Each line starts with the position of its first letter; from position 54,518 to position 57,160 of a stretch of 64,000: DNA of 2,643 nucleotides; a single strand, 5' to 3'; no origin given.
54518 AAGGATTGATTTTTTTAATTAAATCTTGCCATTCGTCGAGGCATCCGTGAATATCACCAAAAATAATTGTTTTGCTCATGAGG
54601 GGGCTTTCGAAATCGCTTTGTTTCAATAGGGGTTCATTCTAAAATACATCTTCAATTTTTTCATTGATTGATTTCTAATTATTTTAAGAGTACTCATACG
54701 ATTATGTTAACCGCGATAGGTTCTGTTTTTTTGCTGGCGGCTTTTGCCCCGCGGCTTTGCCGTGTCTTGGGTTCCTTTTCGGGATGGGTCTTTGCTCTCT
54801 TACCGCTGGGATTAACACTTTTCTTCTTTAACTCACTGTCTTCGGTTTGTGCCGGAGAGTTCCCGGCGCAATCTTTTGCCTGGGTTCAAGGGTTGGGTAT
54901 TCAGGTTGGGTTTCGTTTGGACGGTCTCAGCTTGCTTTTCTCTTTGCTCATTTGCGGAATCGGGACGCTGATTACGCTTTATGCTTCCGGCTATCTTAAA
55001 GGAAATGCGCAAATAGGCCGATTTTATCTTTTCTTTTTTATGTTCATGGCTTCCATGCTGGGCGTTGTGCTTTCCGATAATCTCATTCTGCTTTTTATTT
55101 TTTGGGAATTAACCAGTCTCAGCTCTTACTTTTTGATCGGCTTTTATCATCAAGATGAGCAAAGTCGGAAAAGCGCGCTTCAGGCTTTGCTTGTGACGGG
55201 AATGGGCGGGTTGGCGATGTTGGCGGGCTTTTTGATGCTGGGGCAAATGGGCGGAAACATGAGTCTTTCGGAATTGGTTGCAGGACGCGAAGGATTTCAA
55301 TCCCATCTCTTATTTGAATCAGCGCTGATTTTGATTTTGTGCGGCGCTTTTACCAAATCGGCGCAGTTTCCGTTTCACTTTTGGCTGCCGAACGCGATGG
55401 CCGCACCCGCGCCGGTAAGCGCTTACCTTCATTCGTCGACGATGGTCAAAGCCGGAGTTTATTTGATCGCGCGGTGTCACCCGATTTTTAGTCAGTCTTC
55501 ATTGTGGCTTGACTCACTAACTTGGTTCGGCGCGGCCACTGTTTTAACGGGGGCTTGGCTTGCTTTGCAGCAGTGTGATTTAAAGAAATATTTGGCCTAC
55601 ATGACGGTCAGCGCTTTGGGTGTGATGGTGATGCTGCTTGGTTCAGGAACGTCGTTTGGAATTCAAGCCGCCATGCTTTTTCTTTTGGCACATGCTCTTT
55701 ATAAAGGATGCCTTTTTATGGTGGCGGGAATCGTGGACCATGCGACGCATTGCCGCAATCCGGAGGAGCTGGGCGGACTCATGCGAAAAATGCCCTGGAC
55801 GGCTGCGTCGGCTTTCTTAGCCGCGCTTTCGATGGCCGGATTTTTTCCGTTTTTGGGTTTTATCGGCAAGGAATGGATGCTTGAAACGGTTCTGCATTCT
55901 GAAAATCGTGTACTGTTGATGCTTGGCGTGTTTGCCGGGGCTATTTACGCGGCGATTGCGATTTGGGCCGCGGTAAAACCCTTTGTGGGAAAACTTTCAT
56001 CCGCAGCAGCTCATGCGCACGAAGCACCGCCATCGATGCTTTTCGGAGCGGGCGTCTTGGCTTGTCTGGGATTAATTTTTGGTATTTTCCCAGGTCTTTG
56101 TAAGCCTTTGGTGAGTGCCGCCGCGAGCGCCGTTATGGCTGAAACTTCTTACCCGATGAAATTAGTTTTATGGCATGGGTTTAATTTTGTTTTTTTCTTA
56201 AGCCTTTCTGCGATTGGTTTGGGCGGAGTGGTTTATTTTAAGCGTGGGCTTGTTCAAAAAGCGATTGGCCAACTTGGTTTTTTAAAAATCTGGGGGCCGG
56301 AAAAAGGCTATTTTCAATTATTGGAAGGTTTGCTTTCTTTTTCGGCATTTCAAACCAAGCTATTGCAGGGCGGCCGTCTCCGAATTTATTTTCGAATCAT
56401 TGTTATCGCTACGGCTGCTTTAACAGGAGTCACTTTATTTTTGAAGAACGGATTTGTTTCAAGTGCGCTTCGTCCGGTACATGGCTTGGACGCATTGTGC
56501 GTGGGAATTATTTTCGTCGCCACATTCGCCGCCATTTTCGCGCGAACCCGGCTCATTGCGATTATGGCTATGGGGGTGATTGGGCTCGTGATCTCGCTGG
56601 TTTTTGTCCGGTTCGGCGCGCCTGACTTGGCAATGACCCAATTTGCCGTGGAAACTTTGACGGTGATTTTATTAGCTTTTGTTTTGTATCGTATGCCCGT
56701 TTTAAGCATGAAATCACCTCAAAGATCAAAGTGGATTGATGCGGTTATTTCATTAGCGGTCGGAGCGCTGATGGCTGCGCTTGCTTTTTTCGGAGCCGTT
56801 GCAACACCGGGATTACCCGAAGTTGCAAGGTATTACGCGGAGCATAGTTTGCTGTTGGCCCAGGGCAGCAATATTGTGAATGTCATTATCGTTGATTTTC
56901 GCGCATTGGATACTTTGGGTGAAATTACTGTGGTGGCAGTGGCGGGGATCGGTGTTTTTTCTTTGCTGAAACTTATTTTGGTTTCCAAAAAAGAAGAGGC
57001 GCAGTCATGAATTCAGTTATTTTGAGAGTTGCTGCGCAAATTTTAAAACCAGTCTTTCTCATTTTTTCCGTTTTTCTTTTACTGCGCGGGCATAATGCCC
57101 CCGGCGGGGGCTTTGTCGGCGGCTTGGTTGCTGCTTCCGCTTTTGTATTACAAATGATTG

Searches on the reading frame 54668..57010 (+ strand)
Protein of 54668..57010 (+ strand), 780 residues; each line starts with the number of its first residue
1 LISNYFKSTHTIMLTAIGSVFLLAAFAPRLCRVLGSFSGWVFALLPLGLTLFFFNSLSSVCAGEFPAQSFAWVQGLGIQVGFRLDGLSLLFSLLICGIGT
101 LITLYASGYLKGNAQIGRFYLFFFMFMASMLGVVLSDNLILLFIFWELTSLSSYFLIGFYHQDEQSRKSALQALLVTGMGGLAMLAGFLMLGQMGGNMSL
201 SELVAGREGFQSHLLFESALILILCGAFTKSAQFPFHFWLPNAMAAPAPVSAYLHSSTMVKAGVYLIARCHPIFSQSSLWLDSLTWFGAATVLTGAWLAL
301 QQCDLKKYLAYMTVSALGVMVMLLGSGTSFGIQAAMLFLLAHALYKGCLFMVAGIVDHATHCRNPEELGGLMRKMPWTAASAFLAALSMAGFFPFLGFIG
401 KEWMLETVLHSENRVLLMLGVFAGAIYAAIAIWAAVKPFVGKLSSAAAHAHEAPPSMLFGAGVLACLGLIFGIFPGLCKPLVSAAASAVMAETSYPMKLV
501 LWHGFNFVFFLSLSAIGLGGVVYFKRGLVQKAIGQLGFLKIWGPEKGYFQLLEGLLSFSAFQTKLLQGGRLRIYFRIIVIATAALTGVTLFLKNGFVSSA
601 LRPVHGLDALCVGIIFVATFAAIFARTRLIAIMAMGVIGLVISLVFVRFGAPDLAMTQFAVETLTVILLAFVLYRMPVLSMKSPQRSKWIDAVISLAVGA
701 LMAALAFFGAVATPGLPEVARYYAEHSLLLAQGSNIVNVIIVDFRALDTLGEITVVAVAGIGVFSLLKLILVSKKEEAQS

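Call 64: search_protein_families(library=pfam, proteins=[window:54668-57010:+], max_evalue=0.00001)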
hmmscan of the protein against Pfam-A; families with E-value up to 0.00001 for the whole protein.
window:54668-57010:+ (780 aa): 4 families
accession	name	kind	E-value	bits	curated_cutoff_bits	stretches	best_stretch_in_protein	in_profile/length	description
PF00361.26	Proton_antipo_M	-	1.7e-64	218.3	21.5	1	136-426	1-293/294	NADH:quinone oxidoreductase/Mrp antiporter, TM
PF20501.3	MbhE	-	1.1e-20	73.9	27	1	690-768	5-82/98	MBH, subunit E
PF13244.11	MbhD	-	6.1e-19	68.4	27.2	1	614-677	2-66/67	MBH, subunit D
PF00662.26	Proton_antipo_N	-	4.5e-12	46.1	24.5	1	73-120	4-51/51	NADH-Ubiquinone oxidoreductase (complex I), chain 5 N-terminus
